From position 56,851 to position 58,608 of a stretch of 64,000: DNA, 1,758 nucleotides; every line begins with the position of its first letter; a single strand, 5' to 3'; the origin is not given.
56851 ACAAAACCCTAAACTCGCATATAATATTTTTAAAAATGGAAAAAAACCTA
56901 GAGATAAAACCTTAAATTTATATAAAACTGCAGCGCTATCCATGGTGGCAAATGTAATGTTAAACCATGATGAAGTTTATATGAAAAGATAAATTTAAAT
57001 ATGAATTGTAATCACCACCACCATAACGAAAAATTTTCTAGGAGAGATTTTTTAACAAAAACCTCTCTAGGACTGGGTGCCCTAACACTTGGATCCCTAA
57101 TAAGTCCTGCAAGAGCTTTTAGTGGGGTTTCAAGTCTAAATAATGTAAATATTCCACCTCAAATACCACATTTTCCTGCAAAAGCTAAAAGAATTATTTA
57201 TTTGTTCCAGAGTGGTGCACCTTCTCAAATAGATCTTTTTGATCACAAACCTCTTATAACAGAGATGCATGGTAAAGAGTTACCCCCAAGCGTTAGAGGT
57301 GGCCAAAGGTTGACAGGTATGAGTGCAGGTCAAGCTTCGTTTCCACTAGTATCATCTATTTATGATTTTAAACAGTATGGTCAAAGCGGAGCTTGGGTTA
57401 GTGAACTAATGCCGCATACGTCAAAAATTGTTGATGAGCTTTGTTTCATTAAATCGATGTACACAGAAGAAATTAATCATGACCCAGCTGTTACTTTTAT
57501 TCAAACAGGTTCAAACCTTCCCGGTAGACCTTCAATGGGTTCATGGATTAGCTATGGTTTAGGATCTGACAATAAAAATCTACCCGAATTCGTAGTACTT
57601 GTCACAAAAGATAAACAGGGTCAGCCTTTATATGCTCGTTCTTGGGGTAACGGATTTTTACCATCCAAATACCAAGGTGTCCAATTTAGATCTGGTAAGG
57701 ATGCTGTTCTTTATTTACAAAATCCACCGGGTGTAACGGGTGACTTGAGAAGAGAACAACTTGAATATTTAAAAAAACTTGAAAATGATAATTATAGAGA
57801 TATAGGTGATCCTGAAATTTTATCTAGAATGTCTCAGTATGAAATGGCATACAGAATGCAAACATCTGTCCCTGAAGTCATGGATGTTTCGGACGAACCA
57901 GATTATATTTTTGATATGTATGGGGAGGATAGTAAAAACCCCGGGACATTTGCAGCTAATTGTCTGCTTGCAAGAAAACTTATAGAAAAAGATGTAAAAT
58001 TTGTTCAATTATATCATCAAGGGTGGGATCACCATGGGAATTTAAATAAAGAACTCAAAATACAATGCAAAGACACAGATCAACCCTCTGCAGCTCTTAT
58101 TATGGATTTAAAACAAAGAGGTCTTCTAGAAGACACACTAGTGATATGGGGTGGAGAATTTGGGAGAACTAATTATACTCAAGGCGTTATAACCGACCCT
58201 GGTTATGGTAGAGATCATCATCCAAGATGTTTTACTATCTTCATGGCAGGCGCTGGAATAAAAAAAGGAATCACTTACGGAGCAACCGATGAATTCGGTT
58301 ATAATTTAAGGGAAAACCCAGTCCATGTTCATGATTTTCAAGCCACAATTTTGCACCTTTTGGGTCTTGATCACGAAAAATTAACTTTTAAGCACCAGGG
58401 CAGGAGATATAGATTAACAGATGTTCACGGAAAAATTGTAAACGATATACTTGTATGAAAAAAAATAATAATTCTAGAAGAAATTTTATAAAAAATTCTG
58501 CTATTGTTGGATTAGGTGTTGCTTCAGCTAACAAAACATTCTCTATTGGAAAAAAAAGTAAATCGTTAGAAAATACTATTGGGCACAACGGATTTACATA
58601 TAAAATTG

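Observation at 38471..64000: A 26-kb PUL-like super-locus with two SusC-type transporters but no recognisable CAZyme, sulfatase, peptidase or regulator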

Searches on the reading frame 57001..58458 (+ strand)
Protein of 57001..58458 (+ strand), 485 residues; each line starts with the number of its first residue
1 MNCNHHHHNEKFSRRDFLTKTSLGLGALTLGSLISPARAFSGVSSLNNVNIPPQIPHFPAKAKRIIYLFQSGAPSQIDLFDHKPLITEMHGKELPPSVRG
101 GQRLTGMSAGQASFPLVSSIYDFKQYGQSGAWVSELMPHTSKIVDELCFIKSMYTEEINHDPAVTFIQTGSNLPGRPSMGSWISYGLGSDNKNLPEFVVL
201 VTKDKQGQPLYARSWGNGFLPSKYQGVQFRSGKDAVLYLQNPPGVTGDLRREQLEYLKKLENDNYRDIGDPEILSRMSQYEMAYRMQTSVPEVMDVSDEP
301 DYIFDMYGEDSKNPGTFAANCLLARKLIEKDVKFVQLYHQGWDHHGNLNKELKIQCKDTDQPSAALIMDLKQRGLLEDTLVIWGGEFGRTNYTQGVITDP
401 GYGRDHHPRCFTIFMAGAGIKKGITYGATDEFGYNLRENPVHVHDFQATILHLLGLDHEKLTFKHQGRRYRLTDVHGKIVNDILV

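Call 4: search_protein_families(library=pfam, proteins=[window:57001-58458:+], max_evalue=0.01)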
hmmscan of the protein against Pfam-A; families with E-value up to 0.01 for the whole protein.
window:57001-58458:+ (485 aa): 1 family
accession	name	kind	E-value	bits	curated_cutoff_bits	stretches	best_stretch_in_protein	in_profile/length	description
PF07394.17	DUF1501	-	2.7e-160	534.2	27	1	62-484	1-390/390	Protein of unknown function (DUF1501)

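Call 9: search_protein_families(library=ncbifam, proteins=[window:57001-58458:+], max_evalue=0.001)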
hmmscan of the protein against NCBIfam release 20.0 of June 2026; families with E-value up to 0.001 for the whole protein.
window:57001-58458:+ (485 aa): 1 family
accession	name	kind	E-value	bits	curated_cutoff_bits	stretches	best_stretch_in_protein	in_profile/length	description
TIGR01409.1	TAT_signal_seq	domain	0.00016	21.9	16.7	1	13-39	2-29/29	twin-arginine translocation signal domain-containing protein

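Call 25: search_solved_structures(query=window:57001-58458:+, max_evalue=1, show_alignments=1)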
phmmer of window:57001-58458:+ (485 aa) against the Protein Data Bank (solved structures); distinct sequences matched with E-value up to 1: 1.
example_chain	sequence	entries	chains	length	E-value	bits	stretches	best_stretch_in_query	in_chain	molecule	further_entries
4mh1_A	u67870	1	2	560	0.053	15.6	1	174-246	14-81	Sorbose dehydrogenase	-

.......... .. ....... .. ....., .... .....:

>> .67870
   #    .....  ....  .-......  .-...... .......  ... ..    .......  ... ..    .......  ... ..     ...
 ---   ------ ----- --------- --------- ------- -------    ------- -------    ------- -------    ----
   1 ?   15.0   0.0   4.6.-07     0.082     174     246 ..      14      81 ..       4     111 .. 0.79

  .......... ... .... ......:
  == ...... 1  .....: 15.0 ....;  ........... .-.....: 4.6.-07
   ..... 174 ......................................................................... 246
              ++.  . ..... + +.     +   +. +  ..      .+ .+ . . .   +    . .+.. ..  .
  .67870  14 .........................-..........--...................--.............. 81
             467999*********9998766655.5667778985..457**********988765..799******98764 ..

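Call 82: search_protein_representatives(protein=window:57001-58458:+)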
Query: 485 residues. Proteins with E-value up to 0.001 (for the whole library): 27459; up to 1e-10: 14134; up to 1e-30: 2685. The best 150 are listed.
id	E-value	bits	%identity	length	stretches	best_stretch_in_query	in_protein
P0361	3.3e-186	636.4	59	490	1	13-484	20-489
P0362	1.2e-163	562.0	53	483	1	6-483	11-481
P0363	3.3e-155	534.1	62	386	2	296-484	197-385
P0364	5.5e-142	490.5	48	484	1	10-484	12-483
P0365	1.7e-141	488.9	49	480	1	12-484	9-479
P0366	4.9e-141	487.4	64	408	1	107-425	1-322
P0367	8.1e-136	470.2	61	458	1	29-367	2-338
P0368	2.6e-135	468.5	47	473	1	12-476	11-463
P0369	6.5e-132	457.3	47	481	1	9-484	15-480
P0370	8.2e-126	437.2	52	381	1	108-483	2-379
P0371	1.5e-123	429.7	46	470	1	54-484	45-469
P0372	1.7e-121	423.0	45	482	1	13-481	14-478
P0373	6.9e-121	420.9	47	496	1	11-478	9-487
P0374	2.1e-118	412.8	53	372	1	12-369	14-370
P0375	2.9e-116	405.7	44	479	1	14-484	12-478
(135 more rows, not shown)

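Call 84: search_solved_structures(query=A2, max_evalue=1, show_alignments=2)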
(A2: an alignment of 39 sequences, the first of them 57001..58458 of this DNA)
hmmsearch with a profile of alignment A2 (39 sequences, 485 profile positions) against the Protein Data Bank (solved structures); distinct sequences matched with E-value up to 1: 14.
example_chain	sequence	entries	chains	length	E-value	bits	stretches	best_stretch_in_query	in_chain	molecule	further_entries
2w8d_A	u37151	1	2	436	0.013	17.5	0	347-386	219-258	PROCESSED GLYCEROL PHOSPHATE LIPOTEICHOIC ACID SYNTHASE 2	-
9bb9_A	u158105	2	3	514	0.043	15.8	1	356-395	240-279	S1_8A sulfatase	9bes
9bes_B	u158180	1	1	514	0.043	15.8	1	356-395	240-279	S1_8A Sulfatase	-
7an1_AAA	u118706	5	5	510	0.36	12.8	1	346-419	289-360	Arylsulfatase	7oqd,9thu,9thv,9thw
6s21_A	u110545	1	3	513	0.54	12.2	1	357-398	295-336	Endo-4-O-sulfatase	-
4mhx_A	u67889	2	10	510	0.56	12.1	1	356-388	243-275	N-sulphoglucosamine sulphohydrolase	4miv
2w5q_A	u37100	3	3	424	0.63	12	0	354-412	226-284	PROCESSED GLYCEROL PHOSPHATE LIPOTEICHOIC ACID SYNTHASE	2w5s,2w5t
2w5r_A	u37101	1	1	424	0.63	12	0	354-412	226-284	PROCESSED GLYCEROL PHOSPHATE LIPOTEICHOIC ACID SYNTHASE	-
7p24_AAA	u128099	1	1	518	0.66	11.9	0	350-388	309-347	Mucin-desulfating sulfatase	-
1epy_A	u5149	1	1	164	0.74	11.7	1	12-73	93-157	LYSOZYME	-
9fvt_A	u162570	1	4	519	0.8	11.6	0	359-392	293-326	Sulfatase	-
7stt_A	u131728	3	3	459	0.82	11.6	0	356-455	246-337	N-acetylgalactosamine-6-sulfatase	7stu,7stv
9bba_A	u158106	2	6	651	0.87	11.5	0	357-388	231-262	S1_8C sulfatase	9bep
1g0m_A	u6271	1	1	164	0.96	11.4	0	12-73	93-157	PROTEIN (LYSOZYME)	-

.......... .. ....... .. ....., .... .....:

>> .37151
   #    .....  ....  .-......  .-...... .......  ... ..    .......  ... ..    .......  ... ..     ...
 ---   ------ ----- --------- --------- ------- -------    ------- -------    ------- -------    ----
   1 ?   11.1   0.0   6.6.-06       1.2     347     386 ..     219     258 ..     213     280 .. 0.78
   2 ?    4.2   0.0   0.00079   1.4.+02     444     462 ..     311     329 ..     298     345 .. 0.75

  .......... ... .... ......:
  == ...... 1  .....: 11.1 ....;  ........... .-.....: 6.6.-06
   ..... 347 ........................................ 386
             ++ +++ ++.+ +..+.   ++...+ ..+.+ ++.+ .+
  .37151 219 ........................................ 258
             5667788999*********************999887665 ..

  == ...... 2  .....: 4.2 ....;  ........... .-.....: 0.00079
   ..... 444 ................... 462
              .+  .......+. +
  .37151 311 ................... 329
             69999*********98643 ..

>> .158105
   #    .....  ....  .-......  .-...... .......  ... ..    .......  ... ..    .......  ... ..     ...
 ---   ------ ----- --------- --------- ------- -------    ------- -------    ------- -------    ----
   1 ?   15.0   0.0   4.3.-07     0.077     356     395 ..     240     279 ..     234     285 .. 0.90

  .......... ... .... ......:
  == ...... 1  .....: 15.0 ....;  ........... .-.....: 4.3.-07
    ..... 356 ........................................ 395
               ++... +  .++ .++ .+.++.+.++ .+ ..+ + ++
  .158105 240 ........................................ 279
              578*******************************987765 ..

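Call 89: predict_structure(alignment_id=A2)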
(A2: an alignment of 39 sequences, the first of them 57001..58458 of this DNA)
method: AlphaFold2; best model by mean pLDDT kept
length: 485 residues; sequences in the alignment: 39
mean_pLDDT: 86.3   pTM: 0.85
mean pLDDT of the five models: 86.3, 85.0, 85.0, 82.8, 82.3
residues with pLDDT >= 90: 294; 70-90: 125; 50-70: 38; < 50: 28
segments of 3 or more residues with pLDDT < 50: 1-9, 35-50, 107-109
pLDDT, mean of each block of 10 residues (from residue 1): 46 67 65 46 38 80 98 95 96 83 55 85 96 98 98 94 93 92 90 93 69 90 91 80 77 84 83 79 87 91 96 94 97 96 89 95 99 98 96 83 90 98 97 94 98 95 91 88 97
secondary structure, 60 per line:
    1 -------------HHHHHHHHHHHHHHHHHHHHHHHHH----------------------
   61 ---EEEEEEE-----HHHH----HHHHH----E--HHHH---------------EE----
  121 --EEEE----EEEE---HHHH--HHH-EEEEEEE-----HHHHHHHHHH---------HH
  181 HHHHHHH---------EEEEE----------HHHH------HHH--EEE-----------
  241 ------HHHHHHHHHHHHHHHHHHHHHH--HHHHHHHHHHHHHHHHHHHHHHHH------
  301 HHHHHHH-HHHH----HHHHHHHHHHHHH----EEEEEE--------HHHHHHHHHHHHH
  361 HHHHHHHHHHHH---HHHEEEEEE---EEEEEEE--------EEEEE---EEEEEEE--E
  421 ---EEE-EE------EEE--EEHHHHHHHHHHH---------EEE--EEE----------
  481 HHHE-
elements in order: H14-38 E64-70 H76-79 H84-88 H96-99 E123-126 E131-134 H138-141 E148-154 H160-169 H179-187 E197-201 H212-215 E227-229 H247-268 H271-294 H301-307 H309-312 H317-329 E334-339 H348-372 E379-384 E388-394 E403-407 E411-417 E424-426 E436-438 H443-453 E463-465 E468-470

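Call 93: fold_search(model_id=the predicted structure, library=pdb)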
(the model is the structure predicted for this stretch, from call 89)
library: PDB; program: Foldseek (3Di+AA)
matches with E <= 10: 560; with E <= 0.001: 185
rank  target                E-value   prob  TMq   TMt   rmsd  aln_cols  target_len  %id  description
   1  1p49                  1.5e-07  1.00  0.35  0.31  18.5       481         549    9  Structure of Human Placental Estrone/DHEA Sulfatase (released 2003-08-12)
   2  8di0_C                3.3e-07  1.00  0.35  0.36  12.2       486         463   11  Bfo2290: Tannerella forsythia chondroitin sulfate A sulfatase (released 2022-08-17)
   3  4miv_F                8.7e-07  1.00  0.35  0.36  10.4       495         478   10  Crystal Structure of Sulfamidase, Crystal Form L (released 2014-05-14)
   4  4miv_B                1.2e-06  1.00  0.36  0.36  10.0       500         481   10  Crystal Structure of Sulfamidase, Crystal Form L (released 2014-05-14)
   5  4miv_C                1.4e-06  1.00  0.36  0.36  10.1       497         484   10  Crystal Structure of Sulfamidase, Crystal Form L (released 2014-05-14)
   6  4miv_G                1.7e-06  1.00  0.36  0.36   9.5       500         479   11  Crystal Structure of Sulfamidase, Crystal Form L (released 2014-05-14)
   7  6psm_F                2.3e-06  1.00  0.38  0.41  11.9       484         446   12  Crystal structure of PsS1_19B C77S in complex with kappa-neocarrabiose (released 2019-09-25)
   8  8di0_B                2.3e-06  1.00  0.32  0.36  12.8       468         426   12  Bfo2290: Tannerella forsythia chondroitin sulfate A sulfatase (released 2022-08-17)
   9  9hh2_A                2.4e-06  1.00  0.38  0.39  12.0       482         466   12  Crystal structure of the family S1_19 carrageenan sulfatase ZgCgsA from Zobellia galactanivorans in complex with hybri (released 2025-06-04)
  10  9hh4_C                2.4e-06  1.00  0.37  0.39  12.0       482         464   12  Crystal structure of the family S1_19 carrageenan sulfatase ZgCgsA from Zobellia galactanivorans in complex with hybri (released 2025-06-04)
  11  4miv_A                2.7e-06  1.00  0.36  0.36  10.1       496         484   10  Crystal Structure of Sulfamidase, Crystal Form L (released 2014-05-14)
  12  1n2k_A                2.7e-06  1.00  0.35  0.35  11.5       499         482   10  Crystal structure of a covalent intermediate of endogenous human arylsulfatase A (released 2003-12-23)
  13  2w5r                  3.1e-06  1.00  0.33  0.37  13.8       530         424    9  Structure-based mechanism of lipoteichoic acid synthesis by Staphylococcus aureus LtaS. (released 2009-02-03)
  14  2w8s_B                3.1e-06  1.00  0.33  0.31  11.7       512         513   11  CRYSTAL STRUCTURE OF A catalytically promiscuous PHOSPHONATE MONOESTER HYDROLASE FROM Burkholderia caryophylli (released 2010-02-23)
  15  6bia_C                3.3e-06  1.00  0.33  0.35  13.0       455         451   11  Crystal structure of Ps i-CgsB (released 2018-03-14)
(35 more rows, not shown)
